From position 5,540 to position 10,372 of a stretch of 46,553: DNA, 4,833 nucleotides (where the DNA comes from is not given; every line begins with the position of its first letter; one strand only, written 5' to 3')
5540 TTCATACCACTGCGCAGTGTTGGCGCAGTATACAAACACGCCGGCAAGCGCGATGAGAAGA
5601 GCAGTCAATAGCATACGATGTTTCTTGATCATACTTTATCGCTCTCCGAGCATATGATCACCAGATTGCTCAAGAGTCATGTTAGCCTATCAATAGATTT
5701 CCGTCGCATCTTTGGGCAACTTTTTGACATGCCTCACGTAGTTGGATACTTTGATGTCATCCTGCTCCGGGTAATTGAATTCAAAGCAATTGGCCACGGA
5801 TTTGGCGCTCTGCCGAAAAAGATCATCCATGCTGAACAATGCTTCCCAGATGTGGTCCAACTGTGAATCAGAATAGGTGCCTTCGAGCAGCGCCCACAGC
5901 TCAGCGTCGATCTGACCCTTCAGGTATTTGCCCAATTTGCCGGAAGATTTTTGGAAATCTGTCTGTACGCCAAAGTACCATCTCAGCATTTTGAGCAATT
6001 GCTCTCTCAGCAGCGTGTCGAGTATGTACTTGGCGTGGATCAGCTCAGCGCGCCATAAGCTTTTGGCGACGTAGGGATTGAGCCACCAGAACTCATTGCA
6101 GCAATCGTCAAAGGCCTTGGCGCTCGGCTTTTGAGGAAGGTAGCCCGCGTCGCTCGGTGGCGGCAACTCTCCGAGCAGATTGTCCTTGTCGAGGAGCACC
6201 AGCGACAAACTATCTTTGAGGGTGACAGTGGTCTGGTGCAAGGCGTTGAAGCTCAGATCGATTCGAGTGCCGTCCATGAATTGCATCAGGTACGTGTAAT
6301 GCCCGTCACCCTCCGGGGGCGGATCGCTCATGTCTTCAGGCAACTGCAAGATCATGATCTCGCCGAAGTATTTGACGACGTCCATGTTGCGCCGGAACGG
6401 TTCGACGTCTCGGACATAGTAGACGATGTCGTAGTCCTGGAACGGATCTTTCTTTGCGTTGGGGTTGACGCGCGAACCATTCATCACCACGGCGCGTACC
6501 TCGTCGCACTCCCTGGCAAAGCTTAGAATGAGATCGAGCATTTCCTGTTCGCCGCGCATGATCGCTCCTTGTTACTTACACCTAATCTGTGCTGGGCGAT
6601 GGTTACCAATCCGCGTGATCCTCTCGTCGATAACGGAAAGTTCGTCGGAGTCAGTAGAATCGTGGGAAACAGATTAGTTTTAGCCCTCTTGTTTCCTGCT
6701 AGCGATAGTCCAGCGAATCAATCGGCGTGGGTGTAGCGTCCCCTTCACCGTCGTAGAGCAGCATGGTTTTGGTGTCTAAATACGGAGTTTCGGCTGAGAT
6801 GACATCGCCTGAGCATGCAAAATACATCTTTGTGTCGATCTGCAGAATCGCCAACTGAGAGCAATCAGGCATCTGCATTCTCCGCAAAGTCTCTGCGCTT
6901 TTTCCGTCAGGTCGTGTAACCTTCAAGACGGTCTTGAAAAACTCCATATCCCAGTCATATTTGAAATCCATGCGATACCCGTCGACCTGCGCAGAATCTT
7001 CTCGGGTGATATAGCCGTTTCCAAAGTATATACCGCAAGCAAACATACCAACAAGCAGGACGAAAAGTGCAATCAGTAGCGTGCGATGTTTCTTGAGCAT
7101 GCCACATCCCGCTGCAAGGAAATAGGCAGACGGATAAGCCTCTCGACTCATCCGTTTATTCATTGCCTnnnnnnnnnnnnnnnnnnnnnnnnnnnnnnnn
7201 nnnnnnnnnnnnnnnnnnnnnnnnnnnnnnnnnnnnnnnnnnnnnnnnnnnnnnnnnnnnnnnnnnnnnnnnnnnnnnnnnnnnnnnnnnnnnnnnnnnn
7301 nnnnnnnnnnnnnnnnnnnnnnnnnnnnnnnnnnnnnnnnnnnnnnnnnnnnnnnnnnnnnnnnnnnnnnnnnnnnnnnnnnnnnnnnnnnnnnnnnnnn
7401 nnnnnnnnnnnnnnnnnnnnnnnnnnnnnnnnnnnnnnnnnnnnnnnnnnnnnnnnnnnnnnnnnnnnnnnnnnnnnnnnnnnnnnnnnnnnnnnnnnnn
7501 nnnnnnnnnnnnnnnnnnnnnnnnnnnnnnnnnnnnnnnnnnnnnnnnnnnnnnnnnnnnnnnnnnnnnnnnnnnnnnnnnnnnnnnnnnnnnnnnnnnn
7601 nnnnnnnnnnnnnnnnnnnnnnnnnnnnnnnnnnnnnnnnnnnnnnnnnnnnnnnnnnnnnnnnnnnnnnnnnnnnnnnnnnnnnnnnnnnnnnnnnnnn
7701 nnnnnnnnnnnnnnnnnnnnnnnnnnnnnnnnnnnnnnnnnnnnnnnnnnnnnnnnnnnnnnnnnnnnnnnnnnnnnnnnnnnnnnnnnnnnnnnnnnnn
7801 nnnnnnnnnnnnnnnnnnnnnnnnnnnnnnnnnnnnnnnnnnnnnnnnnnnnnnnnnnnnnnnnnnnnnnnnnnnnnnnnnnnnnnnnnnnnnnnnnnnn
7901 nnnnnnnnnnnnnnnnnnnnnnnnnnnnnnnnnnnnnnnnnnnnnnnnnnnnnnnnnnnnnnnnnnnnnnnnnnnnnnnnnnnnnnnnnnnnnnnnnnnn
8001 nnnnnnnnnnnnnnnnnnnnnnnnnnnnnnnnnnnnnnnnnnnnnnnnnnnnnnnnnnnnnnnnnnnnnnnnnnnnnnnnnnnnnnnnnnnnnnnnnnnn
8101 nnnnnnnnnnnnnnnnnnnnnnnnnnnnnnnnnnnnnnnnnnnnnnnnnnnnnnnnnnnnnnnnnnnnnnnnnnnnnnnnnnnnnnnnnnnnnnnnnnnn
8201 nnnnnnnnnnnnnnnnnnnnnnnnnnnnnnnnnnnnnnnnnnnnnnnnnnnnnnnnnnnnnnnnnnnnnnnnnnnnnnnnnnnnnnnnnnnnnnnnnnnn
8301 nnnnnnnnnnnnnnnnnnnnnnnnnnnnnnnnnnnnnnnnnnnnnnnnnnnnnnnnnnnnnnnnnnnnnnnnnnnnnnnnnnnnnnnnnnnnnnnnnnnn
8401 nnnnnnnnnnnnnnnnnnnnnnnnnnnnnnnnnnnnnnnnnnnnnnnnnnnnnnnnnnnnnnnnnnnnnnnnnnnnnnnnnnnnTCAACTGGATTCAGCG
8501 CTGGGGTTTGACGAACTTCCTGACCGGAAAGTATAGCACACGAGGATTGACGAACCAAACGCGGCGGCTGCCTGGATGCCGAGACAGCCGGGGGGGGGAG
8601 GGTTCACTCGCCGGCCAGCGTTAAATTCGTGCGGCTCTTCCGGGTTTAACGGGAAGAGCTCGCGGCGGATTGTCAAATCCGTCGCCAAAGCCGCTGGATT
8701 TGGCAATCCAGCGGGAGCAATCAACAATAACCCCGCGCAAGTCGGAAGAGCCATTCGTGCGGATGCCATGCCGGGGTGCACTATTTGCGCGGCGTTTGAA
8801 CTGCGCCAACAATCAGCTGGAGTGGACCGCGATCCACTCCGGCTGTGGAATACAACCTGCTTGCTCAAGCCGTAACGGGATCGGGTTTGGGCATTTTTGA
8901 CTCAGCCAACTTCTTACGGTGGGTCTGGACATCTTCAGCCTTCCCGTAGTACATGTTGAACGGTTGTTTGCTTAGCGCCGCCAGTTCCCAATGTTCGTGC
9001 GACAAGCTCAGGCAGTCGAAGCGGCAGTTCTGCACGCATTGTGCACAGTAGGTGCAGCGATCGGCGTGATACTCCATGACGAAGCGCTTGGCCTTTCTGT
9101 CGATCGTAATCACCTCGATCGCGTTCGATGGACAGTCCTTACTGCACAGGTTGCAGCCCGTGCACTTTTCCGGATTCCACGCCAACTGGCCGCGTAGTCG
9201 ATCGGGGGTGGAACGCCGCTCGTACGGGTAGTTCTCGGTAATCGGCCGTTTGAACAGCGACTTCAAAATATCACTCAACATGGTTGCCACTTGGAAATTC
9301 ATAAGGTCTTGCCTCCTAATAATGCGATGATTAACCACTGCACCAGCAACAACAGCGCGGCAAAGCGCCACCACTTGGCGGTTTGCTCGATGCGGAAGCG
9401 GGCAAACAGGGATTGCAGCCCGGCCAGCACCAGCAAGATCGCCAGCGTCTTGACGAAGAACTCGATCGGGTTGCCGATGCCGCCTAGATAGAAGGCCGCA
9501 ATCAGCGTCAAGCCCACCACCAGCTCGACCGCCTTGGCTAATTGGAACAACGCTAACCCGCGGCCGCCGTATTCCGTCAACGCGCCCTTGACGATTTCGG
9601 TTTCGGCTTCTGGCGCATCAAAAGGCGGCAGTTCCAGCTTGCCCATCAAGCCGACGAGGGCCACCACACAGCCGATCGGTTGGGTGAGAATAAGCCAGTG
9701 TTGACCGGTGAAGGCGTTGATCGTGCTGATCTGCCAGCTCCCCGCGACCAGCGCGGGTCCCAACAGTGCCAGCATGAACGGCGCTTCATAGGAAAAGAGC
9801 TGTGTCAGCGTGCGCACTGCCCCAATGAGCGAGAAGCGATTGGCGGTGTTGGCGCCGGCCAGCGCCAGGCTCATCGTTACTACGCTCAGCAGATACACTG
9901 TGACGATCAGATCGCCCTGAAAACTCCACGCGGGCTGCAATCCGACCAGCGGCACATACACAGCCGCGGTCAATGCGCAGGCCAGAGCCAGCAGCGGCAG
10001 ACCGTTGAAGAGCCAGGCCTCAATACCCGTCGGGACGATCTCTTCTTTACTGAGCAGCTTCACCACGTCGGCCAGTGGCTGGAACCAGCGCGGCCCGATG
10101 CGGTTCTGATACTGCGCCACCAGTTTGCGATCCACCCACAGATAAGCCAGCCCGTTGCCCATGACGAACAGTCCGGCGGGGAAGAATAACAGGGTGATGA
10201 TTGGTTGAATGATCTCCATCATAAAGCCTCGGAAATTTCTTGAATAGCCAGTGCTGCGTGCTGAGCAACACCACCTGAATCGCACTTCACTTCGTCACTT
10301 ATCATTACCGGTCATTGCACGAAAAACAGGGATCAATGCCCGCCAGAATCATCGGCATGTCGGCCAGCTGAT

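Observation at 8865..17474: Complex-I-like 10-gene operon whose NuoD homolog is still a bona fide [NiFe] hydrogenase large subunit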

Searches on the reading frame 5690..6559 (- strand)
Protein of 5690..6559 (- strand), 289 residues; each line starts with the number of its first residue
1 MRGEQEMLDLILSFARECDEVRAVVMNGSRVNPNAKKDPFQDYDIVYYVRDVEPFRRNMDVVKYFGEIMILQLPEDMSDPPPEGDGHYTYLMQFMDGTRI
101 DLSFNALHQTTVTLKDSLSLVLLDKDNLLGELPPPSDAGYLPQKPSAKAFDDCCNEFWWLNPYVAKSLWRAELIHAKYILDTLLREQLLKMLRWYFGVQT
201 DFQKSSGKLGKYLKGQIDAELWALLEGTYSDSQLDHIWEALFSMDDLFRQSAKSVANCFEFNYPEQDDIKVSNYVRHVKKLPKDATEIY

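Call 7: search_protein_families(library=pfam, proteins=[window:5690-6559:-], max_evalue=0.001)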
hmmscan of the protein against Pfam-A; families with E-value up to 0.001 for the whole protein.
window:5690-6559:- (289 aa): 1 family
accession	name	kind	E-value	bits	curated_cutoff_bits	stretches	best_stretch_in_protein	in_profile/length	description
PF04439.18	Adenyl_transf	-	2.6e-106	355.3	22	1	1-278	1-279/279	Streptomycin adenylyltransferase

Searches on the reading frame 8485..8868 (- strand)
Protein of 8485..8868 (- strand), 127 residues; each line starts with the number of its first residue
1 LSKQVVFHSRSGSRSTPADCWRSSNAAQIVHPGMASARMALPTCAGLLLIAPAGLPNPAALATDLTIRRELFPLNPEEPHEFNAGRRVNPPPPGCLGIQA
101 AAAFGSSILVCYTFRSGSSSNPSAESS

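Call 52: search_protein_families(library=pfam, proteins=[window:8485-8868:-], max_evalue=0.001)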
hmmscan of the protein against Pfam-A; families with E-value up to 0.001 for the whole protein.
window:8485-8868:- (127 aa): 0 families

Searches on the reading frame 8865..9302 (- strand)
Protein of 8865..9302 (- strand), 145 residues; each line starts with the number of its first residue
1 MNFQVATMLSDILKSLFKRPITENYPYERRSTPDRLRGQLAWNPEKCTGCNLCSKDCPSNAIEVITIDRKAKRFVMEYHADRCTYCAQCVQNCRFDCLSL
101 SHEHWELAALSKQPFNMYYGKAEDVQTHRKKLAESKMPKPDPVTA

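Call 4: search_protein_families(library=pfam, proteins=[window:8865-9302:-], max_evalue=0.01)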
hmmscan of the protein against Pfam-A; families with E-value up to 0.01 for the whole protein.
window:8865-9302:- (145 aa): 10 families
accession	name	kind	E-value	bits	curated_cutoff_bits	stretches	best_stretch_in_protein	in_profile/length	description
PF00037.32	Fer4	-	3e-12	46.2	21.1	2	42-63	3-24/24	4Fe-4S binding domain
PF12838.12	Fer4_7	-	1.4e-09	38.7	27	1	46-96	1-51/52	4Fe-4S dicluster domain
PF14697.11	Fer4_21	-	8e-08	32.7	35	1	44-99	5-58/59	4Fe-4S dicluster domain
PF12837.12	Fer4_6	-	3.4e-07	30.4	25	1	41-62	3-24/24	4Fe-4S binding domain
PF13237.11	Fer4_10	-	1.7e-06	28.3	25.5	1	43-93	5-52/53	4Fe-4S dicluster domain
PF13187.11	Fer4_9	-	2.2e-06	28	27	1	46-95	1-49/52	4Fe-4S dicluster domain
PF12797.12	Fer4_2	-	2.6e-06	27.5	24.5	1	42-59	5-22/22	4Fe-4S binding domain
PF13484.11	Fer4_16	-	9.6e-06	26.7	30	1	46-65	1-20/66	4Fe-4S double cluster binding domain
PF13183.11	Fer4_8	-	9.4e-05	23.3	27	0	42-60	49-67/68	4Fe-4S dicluster domain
PF12800.12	Fer4_4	-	0.0013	19.4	24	0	44-58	1-15/17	4Fe-4S binding domain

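Call 5: search_protein_families(library=ncbifam, proteins=[window:8865-9302:-], max_evalue=0.01)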
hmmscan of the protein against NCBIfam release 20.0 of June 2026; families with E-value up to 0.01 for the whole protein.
window:8865-9302:- (145 aa): 83 families (the best 25 are shown)
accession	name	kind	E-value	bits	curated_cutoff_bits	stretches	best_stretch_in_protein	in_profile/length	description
NF006221.0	PRK08348.1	subfamily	4.8e-26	91.1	124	1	6-139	4-132/136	NADH-plastoquinone oxidoreductase subunit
NF004537.0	PRK05888.1-3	equivalog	1.2e-21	77.2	163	1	12-135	30-164/204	NADH-quinone oxidoreductase subunit NuoI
TIGR01971.1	NuoI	subfamily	2e-20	72.6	113.05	1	12-115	5-114/121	NADH-quinone oxidoreductase, chain I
NF009053.0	PRK12387.1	subfamily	3e-19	69.5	204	1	15-115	8-106/180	formate hydrogenlyase complex iron-sulfur subunit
NF004545.0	PRK05888.3-1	equivalog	3e-17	62.7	229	1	10-107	31-131/154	NADH-quinone oxidoreductase subunit NuoI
NF004543.0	PRK05888.2-5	equivalog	8e-17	61.4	243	1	13-103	27-120/217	NADH-quinone oxidoreductase subunit NuoI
NF010590.0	PRK13984.1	equivalog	1.7e-16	59.5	946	1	13-124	18-131/611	putative oxidoreductase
TIGR00403.1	ndhI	equivalog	2.7e-16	59.7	302.35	1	13-116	30-136/183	NAD(P)H-quinone oxidoreductase subunit I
NF004541.0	PRK05888.2-2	equivalog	8.5e-15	55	217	1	19-100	35-113/168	NADH-quinone oxidoreductase subunit NuoI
NF040612.1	F420_dehyd_FpoI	exception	1e-14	54.5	180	1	10-102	7-103/135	F420H2 dehydrogenase subunit FpoI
NF004540.0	PRK05888.2-1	equivalog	2e-14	53.3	215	1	9-65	8-64/139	NADH-quinone oxidoreductase subunit NuoI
NF006076.0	PRK08222.1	equivalog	1.9e-13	50.6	270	1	13-113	5-104/181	hydrogenase 4 subunit H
NF004536.0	PRK05888.1-1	equivalog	3.4e-13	49.3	212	1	7-123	15-136/180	NADH-quinone oxidoreductase subunit NuoI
NF004539.0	PRK05888.1-5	equivalog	6e-12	45.5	225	1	9-122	20-138/162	NADH-quinone oxidoreductase subunit NuoI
NF042909.1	FMH_DH_FwdF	exception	1.9e-11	43.6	375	1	39-114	9-88/336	tungsten-dependent formylmethanofuran dehydrogenase subunit FwdF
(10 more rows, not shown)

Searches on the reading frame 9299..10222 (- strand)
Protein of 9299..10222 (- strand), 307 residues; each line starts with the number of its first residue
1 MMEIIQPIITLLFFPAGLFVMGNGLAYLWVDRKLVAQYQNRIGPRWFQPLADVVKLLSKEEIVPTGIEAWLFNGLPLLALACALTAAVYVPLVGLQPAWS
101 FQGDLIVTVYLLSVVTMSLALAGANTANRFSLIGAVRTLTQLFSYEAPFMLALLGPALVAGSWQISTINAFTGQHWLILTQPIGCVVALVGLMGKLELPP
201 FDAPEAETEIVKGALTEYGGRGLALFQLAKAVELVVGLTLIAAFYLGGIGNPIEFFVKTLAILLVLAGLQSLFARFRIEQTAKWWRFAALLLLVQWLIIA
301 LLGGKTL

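Call 4: search_protein_families(library=pfam, proteins=[window:9299-10222:-], max_evalue=0.01)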
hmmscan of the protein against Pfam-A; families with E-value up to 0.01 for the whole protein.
window:9299-10222:- (307 aa): 1 family
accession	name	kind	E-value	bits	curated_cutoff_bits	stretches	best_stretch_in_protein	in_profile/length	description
PF00146.26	NADHdh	-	7.4e-67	226.2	27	1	20-299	10-297/298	NADH dehydrogenase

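Call 5: search_protein_families(library=ncbifam, proteins=[window:9299-10222:-], max_evalue=0.01)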
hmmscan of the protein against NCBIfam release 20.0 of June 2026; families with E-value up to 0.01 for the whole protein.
window:9299-10222:- (307 aa): 7 families
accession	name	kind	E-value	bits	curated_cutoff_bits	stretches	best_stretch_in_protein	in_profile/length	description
NF004741.0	PRK06076.1-2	equivalog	5e-54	183.7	305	1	5-294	17-324/337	NADH-quinone oxidoreductase subunit NuoH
NF040610.1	F420_dehyd_FpoH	exception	3.9e-39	134.9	475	1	19-282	22-314/339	F420H2 dehydrogenase subunit FpoH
NF004744.0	PRK06076.1-5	equivalog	2.3e-35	122.4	542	1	24-264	45-293/372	NADH-quinone oxidoreductase subunit NuoH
NF004740.0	PRK06076.1-1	equivalog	6.9e-35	121.1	399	1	19-300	24-317/325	NADH-quinone oxidoreductase subunit NuoH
NF004743.0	PRK06076.1-4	equivalog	6.3e-33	114.3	494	1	19-255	26-277/433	NADH-quinone oxidoreductase subunit NuoH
NF004745.0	PRK06076.1-6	equivalog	1.9e-28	99.7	450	1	25-287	30-307/341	NADH-quinone oxidoreductase subunit NuoH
NF004742.0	PRK06076.1-3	equivalog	9.5e-28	97.4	531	1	28-299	42-343/356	NADH-quinone oxidoreductase subunit NuoH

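Call 83: search_solved_structures(query=window:9299-10222:-, max_evalue=1e-25)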
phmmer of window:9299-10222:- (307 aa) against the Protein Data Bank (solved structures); distinct sequences matched with E-value up to 1e-25: 7.
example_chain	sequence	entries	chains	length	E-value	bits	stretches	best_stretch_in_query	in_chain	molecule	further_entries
6hum_A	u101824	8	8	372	7.8e-32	113.9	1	24-298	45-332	NAD(P)H-quinone oxidoreductase subunit 1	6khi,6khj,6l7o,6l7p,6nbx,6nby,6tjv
6nbq_A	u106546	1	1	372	1.5e-31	113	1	24-298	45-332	NdhA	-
7eu3_A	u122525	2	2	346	2.3e-28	102.5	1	5-255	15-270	NAD(P)H-quinone oxidoreductase subunit 1, chloroplastic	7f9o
9grx_A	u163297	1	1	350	3.5e-28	101.9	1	12-255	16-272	NAD(P)H-quinone oxidoreductase subunit 1, chloroplastic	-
4he8_H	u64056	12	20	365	3.9e-27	98.5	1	25-302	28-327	NADH-quinone oxidoreductase subunit 8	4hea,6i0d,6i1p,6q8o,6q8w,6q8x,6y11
6cfw_M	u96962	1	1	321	2.1e-26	96.1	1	4-282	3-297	Mbh13 NADH dehydrogenase subunit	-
7wff_A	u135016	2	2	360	4.4e-26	95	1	14-255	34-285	NAD(P)H-quinone oxidoreductase subunit 1, chloroplastic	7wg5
